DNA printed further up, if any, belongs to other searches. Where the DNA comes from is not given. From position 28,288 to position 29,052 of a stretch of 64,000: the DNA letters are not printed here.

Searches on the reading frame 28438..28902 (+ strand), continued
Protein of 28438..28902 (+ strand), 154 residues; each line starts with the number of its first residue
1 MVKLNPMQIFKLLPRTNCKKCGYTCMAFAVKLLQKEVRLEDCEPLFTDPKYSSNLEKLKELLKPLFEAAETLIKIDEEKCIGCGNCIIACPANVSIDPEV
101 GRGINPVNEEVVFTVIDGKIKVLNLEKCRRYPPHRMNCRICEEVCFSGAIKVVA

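Call 46: find_encoding_contigs(protein=P0047, flank=3000, max_places=3)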
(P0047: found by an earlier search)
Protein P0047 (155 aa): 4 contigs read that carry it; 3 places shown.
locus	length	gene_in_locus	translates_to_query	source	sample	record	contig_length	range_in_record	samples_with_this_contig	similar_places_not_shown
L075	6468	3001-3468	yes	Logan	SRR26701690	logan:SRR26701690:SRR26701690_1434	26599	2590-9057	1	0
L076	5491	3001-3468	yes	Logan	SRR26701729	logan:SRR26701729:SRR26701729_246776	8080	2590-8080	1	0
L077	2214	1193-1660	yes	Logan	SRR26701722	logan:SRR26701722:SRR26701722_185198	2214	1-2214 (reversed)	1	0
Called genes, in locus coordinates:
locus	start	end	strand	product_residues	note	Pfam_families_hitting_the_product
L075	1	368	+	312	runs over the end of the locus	PF02593:DUF166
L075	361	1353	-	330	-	PF00296:Bac_luciferase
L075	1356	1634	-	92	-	-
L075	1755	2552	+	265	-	PF00142:Fer4_NifH (weak), PF01656:CbiA, PF02374:ArsA_ATPase, PF06564:CBP_BcsQ (faint), PF10609:ParA (weak), PF13614:AAA_31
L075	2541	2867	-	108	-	-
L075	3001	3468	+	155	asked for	PF04060:FeS, PF12838:Fer4_7 (weak), PF12797:Fer4_2 (weak), PF12837:Fer4_6, PF13237:Fer4_10 (weak), PF00037:Fer4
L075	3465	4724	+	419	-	-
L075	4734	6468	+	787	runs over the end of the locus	PF00890:FAD_binding_2 (weak), PF01266:DAO (weak), PF12831:FAD_oxidored, PF13450:NAD_binding_8 (weak), PF13187:Fer4_9 (weak), PF12838:Fer4_7, PF14697:Fer4_21, PF02662:FlpD, +11 more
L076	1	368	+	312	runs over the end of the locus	PF02593:DUF166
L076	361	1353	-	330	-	PF00296:Bac_luciferase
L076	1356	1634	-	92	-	-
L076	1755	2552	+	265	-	PF00142:Fer4_NifH (weak), PF01656:CbiA, PF02374:ArsA_ATPase, PF06564:CBP_BcsQ (faint), PF10609:ParA (weak), PF13614:AAA_31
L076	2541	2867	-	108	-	-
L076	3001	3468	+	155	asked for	PF04060:FeS, PF12838:Fer4_7 (weak), PF12797:Fer4_2 (weak), PF12837:Fer4_6, PF13237:Fer4_10 (weak), PF00037:Fer4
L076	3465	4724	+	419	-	-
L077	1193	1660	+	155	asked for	PF04060:FeS, PF12838:Fer4_7 (weak), PF12797:Fer4_2 (weak), PF12837:Fer4_6, PF13237:Fer4_10 (weak), PF00037:Fer4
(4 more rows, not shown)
